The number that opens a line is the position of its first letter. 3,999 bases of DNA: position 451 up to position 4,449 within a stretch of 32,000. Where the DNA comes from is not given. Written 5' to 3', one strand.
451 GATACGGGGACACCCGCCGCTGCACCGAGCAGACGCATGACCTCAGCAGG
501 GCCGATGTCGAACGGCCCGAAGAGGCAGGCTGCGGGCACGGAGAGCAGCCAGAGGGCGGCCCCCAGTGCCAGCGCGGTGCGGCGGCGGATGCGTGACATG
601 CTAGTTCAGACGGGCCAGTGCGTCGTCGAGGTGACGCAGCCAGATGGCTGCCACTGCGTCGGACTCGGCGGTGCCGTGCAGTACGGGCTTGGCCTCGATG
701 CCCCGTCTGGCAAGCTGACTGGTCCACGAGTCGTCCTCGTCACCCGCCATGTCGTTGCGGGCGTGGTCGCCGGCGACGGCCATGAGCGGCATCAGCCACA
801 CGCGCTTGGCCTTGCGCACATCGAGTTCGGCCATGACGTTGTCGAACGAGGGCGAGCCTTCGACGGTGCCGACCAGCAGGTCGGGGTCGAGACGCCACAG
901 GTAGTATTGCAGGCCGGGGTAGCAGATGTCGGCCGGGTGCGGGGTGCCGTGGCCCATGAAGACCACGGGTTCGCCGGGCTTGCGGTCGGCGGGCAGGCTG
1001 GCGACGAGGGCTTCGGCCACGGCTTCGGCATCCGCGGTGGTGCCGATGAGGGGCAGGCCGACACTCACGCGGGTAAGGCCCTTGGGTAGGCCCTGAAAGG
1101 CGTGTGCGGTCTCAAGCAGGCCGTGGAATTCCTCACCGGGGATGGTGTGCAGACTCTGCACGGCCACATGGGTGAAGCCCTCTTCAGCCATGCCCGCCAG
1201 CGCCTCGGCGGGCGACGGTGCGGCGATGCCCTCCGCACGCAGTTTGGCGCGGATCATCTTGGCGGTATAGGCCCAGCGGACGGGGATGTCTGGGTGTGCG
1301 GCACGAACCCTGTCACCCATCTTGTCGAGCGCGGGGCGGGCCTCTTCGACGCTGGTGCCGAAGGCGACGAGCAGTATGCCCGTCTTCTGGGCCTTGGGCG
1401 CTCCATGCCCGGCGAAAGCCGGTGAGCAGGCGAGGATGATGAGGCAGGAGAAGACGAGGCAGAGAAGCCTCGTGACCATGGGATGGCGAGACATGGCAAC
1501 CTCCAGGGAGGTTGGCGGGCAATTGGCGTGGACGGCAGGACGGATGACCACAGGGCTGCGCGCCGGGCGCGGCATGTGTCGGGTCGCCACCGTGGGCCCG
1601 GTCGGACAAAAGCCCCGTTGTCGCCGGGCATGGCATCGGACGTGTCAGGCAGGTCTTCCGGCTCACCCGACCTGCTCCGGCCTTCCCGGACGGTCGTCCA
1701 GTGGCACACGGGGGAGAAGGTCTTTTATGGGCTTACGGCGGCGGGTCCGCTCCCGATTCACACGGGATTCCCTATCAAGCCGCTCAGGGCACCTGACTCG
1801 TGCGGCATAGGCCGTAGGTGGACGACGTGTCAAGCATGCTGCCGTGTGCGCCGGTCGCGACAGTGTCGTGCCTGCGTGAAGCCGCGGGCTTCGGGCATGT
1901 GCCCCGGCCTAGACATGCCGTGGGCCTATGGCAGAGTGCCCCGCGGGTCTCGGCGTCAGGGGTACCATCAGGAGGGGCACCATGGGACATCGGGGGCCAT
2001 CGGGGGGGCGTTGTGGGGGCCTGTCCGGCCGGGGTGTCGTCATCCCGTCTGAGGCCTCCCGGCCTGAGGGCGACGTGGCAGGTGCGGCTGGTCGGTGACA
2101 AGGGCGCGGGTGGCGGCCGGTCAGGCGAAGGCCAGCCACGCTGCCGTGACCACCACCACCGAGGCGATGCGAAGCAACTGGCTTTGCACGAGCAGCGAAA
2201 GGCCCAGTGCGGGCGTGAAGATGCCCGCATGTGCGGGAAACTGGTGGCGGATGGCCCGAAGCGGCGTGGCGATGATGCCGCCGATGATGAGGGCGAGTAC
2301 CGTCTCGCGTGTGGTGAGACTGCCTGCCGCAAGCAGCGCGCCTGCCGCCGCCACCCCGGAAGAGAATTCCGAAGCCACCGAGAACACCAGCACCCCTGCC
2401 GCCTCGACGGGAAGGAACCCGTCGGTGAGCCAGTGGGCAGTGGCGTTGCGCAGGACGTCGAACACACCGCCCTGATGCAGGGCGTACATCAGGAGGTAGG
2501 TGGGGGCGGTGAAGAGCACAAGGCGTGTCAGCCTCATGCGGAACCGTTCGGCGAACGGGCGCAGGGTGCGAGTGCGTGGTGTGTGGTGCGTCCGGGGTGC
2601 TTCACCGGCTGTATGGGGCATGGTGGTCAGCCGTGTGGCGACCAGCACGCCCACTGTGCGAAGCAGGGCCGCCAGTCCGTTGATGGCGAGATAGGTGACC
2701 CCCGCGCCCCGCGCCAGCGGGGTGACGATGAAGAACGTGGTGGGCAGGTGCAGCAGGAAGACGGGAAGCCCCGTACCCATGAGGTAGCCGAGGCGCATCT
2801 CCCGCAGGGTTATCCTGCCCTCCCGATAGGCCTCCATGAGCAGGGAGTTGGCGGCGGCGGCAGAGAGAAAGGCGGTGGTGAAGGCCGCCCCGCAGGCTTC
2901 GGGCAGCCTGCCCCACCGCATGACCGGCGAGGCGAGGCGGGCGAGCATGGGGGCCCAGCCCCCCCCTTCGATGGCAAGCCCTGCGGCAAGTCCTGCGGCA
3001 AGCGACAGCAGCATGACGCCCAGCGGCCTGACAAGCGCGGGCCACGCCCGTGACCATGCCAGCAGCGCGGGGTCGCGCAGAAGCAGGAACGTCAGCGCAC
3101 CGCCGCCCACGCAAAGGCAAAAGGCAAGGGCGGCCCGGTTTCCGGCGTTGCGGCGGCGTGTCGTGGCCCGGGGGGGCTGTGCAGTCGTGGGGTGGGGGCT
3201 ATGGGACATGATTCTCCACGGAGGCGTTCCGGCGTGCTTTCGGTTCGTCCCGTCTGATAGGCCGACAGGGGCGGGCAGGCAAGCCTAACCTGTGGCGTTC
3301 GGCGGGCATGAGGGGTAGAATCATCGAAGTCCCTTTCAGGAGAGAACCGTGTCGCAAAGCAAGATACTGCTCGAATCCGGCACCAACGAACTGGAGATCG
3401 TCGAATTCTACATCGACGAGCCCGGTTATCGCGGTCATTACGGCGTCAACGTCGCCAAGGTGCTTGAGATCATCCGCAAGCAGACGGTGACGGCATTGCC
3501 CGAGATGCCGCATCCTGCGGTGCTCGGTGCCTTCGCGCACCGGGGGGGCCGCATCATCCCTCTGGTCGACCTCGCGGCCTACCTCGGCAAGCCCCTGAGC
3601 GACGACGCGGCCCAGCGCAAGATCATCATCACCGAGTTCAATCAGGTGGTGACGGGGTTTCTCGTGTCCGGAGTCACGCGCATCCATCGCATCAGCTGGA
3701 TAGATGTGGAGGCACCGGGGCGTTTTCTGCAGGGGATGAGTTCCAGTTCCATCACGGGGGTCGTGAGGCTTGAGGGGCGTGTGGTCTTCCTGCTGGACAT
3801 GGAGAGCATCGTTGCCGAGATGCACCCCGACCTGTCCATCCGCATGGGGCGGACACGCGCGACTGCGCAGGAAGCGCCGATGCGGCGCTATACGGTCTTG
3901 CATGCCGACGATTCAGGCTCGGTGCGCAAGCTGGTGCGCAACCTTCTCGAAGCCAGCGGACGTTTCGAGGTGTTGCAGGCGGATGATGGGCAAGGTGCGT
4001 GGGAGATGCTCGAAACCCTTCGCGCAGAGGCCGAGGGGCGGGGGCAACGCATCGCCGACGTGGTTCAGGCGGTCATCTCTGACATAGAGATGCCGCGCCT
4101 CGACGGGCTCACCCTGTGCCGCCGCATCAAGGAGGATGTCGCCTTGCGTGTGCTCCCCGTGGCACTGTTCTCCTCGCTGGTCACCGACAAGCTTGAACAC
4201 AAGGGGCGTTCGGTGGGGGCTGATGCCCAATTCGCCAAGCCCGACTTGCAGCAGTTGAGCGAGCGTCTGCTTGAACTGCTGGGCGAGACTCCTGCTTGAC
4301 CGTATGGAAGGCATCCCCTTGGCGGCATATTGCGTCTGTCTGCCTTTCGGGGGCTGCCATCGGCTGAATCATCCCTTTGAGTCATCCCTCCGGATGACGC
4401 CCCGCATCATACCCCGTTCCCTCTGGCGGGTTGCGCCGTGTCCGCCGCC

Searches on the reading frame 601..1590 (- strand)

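Call 57: search_protein_families(library=pfam, proteins=[window:601-1590:-])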
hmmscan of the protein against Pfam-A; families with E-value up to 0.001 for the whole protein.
window:601-1590:- (329 aa): 1 family
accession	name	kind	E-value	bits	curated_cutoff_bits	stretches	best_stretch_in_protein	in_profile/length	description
PF06180.16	CbiK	-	9e-64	215.7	26.2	1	71-325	2-261/262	Cobalt chelatase (CbiK)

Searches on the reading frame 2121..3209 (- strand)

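Call 57: search_protein_families(library=pfam, proteins=[window:2121-3209:-])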
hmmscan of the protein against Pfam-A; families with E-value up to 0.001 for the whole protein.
window:2121-3209:- (362 aa): 1 family
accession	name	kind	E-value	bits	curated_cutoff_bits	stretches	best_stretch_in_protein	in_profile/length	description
PF07670.19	Gate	-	5.4e-05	24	29.6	0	79-156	17-95/104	Nucleoside recognition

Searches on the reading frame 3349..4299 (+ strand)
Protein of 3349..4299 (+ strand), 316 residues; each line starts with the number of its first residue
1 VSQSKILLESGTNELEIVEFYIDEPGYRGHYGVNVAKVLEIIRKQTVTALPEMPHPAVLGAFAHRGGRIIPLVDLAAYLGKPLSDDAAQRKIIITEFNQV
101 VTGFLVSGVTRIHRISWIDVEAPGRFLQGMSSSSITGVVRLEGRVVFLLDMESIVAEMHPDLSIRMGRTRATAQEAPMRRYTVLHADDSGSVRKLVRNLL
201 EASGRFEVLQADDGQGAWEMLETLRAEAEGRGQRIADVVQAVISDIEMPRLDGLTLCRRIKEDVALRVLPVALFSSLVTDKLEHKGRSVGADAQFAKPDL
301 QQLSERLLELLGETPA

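Call 8: search_protein_families(library=pfam, proteins=[window:3349-4299:+])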
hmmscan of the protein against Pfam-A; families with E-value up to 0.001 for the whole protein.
window:3349-4299:+ (316 aa): 2 families
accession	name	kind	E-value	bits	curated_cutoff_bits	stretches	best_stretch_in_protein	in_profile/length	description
PF01584.24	CheW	-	1.8e-27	96.1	23.5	1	30-156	11-135/138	CheW-like domain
PF00072.30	Response_reg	-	1.2e-14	54.8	30.2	1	183-306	1-109/111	Response regulator receiver domain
